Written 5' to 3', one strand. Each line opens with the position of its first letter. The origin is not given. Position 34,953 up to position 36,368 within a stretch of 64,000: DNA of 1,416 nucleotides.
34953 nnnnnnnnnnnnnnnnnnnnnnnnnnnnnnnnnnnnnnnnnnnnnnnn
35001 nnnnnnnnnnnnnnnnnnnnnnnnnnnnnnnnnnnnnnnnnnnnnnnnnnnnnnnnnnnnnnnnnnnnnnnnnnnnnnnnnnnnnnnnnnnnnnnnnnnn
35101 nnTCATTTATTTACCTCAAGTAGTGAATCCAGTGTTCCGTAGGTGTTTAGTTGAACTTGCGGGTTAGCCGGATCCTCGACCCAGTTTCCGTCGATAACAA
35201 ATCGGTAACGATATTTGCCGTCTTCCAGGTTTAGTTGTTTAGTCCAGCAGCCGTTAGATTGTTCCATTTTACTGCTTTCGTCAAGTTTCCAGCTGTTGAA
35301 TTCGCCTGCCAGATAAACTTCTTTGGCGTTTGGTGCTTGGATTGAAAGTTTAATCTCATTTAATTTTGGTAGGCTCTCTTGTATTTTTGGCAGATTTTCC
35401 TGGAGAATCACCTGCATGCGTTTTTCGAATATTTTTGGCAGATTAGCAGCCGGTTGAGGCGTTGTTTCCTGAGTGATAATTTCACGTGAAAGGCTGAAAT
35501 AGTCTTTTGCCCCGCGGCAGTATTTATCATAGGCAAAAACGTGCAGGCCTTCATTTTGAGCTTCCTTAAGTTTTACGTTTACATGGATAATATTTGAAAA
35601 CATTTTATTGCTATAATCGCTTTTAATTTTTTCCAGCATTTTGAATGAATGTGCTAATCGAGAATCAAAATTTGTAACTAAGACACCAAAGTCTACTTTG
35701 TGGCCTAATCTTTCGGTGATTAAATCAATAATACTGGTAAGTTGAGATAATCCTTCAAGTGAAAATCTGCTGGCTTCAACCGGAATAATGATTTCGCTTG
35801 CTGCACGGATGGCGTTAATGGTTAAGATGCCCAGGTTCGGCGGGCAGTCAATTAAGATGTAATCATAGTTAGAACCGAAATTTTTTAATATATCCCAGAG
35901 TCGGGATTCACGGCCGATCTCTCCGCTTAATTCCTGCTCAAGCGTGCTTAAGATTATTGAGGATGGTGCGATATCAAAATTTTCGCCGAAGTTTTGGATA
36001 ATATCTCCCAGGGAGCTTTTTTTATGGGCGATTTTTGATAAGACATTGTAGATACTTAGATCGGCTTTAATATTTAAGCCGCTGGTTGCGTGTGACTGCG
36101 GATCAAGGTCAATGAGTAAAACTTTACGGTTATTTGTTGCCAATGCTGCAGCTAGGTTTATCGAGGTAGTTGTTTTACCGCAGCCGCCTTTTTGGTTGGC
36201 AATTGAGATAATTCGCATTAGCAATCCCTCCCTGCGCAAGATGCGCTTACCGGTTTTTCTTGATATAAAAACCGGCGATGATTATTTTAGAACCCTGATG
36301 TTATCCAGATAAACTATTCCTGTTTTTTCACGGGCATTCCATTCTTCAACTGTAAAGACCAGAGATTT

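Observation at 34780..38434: ParA/MinD ATPase fused to a glycogen-binding module (CBM48) in an operon with a GH57 enzyme: candidate glycogen-granule positioning system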

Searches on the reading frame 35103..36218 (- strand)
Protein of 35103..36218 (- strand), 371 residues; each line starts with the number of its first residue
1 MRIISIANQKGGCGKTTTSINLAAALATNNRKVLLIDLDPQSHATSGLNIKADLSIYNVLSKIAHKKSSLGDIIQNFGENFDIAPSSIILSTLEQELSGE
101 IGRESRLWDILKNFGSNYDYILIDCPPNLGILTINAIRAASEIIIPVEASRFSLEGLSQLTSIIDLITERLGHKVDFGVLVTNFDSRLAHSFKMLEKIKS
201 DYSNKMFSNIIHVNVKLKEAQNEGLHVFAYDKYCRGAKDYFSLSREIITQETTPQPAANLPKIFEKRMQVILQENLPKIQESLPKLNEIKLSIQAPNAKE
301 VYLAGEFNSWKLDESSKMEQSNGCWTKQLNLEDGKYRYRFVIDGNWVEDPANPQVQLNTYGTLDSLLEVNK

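Call 3: search_protein_families(library=pfam, proteins=[window:35103-36218:-], max_evalue=0.01)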
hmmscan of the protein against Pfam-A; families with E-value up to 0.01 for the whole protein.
window:35103-36218:- (371 aa): 11 families
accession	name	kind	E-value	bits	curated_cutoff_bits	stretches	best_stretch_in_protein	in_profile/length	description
PF13614.12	AAA_31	-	1.1e-54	185.5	27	1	1-175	1-175/177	AAA domain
PF01656.29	CbiA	-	2.4e-21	76.4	25.4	1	4-226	1-124/125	CobQ/CobB/MinD/ParA nucleotide binding domain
PF16561.11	AMPK1_CBM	-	4e-14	53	26.8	1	297-370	10-80/85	Glycogen recognition site of AMP-activated protein kinase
PF09140.17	MipZ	-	1.9e-11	44.2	20.7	1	3-42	2-41/262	ATPase MipZ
PF00142.24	Fer4_NifH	-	1.2e-10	41.8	25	1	9-74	7-74/271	4Fe-4S iron sulfur cluster binding proteins, NifH/frxC family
PF10609.15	ParA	-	8.3e-09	35.7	27.1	1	2-136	4-130/246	NUBPL iron-transfer P-loop NTPase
PF06564.18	CBP_BcsQ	-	1.7e-07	31.5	21.3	1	1-147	1-145/234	Cellulose biosynthesis protein BcsQ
PF02374.21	ArsA_ATPase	-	1.5e-06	28.1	24.3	1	9-43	8-42/305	Anion-transporting ATPase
PF02922.24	CBM_48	-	9.2e-06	26.3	22.4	1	285-346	10-72/83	Carbohydrate-binding module 48 (Isoamylase N-terminal domain)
PF07015.17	VirC1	-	3.9e-05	23.5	24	1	1-40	1-40/231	VirC1 protein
PF22058.2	X25_BaPul_like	-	0.0065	17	27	0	309-352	17-62/87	Pullulanase X25 domain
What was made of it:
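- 35106..35348 (-): CBM48 (AMPK-beta-type glycogen-binding) module, residues about 291-371. PF16561 at 53 bits (call 3).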

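Call 4: search_protein_families(library=ncbifam, proteins=[window:35103-36218:-], max_evalue=0.01)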
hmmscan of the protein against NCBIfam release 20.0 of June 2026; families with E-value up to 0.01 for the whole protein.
window:35103-36218:- (371 aa): 37 families (the best 25 are shown)
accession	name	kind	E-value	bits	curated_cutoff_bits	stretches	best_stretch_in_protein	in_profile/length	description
NF041546.1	ParA_partition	equivalog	3.9e-31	108.2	180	2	3-82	1-78/203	ParA family partition ATPase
TIGR03453.1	partition_RepA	equivalog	4.7e-28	98.1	348.45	1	2-211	105-334/387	plasmid partitioning protein RepA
NF041283.1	PrgP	equivalog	7.6e-24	84.5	400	1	2-230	3-241/297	ParA superfamily DNA segregation protein PrgP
TIGR01969.1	minD_arch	subfamily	1.9e-19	69.9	201.75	1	2-254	1-237/251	cell division ATPase MinD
NF010443.0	PRK13869.1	subfamily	3.7e-18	65.5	446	1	2-162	122-296/405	plasmid-partitioning protein RepA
NF010259.0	PRK13705.1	equivalog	8.7e-18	64.4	725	1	3-220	108-341/388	plasmid-partitioning protein SopA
TIGR03371.1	cellulose_yhjQ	equivalog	3.1e-17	62.9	157.85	1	1-245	1-239/246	cellulose biosynthesis protein BcsQ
TIGR01968.1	minD_bact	equivalog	2.8e-15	56.4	212.9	1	2-253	2-242/261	septum site-determining protein MinD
TIGR01007.1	eps_fam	subfamily_domain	5.8e-12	45.6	108.05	1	2-149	18-160/204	polysaccharide biosynthesis tyrosine autokinase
TIGR01287.1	nifH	equivalog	5.3e-11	42.4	394.35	1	9-75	7-74/275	nitrogenase iron protein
TIGR03018.1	pepcterm_TyrKin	hypoth_equivalog_domain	1.5e-10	40.8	230.65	1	3-160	37-192/207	XrtA-associated tyrosine autokinase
NF009701.0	PRK13230.1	subfamily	5.3e-10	38.8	350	1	9-75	8-75/291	nitrogenase reductase-like protein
NF033200.1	F430_CfbC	exception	7e-09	35.4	402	1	9-66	7-62/260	Ni-sirohydrochlorin a,c-diamide reductive cyclase ATP-dependent reductase subunit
NF047398.1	AAA_KGGVGR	domain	9.6e-09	35.8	90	1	2-125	3-149/190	KGGVGR-motif variant AAA ATPase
NF007350.0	PRK09841.1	equivalog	2.4e-08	32.6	1248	1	2-161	532-682/726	tyrosine-protein kinase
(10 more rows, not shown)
